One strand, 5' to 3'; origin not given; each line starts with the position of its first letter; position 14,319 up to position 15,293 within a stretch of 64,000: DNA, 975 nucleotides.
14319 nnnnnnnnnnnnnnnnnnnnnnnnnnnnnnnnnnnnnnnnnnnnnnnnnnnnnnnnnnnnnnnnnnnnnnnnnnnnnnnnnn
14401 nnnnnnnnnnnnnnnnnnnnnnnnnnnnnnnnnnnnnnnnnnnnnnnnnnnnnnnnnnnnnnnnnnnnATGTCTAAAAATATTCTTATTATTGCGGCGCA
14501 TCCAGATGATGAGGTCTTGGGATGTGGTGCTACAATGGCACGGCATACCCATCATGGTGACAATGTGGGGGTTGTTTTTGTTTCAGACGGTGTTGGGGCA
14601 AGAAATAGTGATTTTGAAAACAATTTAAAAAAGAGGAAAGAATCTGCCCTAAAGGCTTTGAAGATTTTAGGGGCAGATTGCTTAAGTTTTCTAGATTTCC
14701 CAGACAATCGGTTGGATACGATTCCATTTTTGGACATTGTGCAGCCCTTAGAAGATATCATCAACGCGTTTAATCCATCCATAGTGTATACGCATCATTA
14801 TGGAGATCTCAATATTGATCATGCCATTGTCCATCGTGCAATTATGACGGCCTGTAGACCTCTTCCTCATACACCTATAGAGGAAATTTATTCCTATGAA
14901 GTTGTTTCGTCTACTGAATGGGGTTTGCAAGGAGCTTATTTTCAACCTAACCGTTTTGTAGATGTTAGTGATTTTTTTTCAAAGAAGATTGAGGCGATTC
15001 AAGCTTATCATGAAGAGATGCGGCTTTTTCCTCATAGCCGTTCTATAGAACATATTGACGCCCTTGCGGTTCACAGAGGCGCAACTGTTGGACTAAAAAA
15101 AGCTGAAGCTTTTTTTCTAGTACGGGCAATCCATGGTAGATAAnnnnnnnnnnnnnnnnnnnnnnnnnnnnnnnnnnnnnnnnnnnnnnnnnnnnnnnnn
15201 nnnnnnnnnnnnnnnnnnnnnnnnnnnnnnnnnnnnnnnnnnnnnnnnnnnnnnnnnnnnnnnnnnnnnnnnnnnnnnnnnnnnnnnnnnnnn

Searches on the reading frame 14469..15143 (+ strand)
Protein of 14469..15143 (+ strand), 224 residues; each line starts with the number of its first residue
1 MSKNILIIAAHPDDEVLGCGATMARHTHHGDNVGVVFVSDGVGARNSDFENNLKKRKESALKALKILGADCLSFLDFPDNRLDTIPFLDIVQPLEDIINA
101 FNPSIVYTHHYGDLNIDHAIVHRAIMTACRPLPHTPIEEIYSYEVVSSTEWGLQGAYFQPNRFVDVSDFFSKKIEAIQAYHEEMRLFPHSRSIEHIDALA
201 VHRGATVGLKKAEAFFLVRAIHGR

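Call 3: search_protein_families(library=pfam, proteins=[window:14469-15143:+])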
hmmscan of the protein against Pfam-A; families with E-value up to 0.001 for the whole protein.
window:14469-15143:+ (224 aa): 1 family
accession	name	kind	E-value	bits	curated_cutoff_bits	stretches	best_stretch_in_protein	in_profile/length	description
PF02585.22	PIG-L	-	3.4e-30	105.6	28.2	1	6-129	1-129/129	GlcNAc-PI de-N-acetylase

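Call 4: search_protein_families(library=ncbifam, proteins=[window:14469-15143:+])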
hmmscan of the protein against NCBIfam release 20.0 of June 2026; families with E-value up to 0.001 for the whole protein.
window:14469-15143:+ (224 aa): 5 families
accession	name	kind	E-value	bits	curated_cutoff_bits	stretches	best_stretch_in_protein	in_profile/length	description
TIGR04001.1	thiol_BshB1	equivalog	8.6e-20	71.4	182.5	1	4-218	3-221/226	bacillithiol biosynthesis deacetylase BshB1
TIGR04000.1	thiol_BshB2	equivalog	1.6e-14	54.1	195.25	1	4-185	2-186/217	bacillithiol biosynthesis deacetylase BshB2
TIGR03445.1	mycothiol_MshB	equivalog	3.7e-06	27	224.35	1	6-38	1-33/284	N-acetyl-1-D-myo-inositol-2-amino-2-deoxy-alpha-D-glucopyranoside deacetylase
TIGR03446.1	mycothiol_Mca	equivalog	5.9e-06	26.1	277.15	1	5-79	3-84/283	mycothiol conjugate amidase Mca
NF002557.0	PRK02122.1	subfamily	0.00043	18.5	384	1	2-44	370-412/653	glucosamine-6-phosphate deaminase-like protein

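Call 45: search_solved_structures(query=window:14469-15143:+, max_evalue=0.001)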
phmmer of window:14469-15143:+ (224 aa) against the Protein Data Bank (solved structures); distinct sequences matched with E-value up to 0.001: 8.
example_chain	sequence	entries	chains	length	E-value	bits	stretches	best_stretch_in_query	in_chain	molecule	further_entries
2ixd_A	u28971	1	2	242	2.4e-15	60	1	4-184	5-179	LMBE-RELATED PROTEIN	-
1uan_A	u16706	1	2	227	5.5e-12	49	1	4-184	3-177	hypothetical protein TT1542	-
8bgn_A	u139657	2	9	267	2.7e-10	43.5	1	3-218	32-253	Diacetylchitobiose deacetylase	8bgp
8bgo_A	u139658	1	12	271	2.8e-10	43.4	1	3-218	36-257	Diacetylchitobiose deacetylase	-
6p2t_A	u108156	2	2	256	5.5e-10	42.5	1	4-219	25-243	N-acetyl-alpha-D-glucosaminyl L-malate deacetylase 1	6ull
5cgz_A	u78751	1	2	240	1.8e-07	34.2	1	3-189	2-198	4-oxalmesaconate hydratase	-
3we7_A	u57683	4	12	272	1.9e-06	30.9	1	2-218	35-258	Putative uncharacterized protein PH0499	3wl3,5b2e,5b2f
3wl4_A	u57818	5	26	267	6.7e-06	29.1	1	3-185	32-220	Uncharacterized protein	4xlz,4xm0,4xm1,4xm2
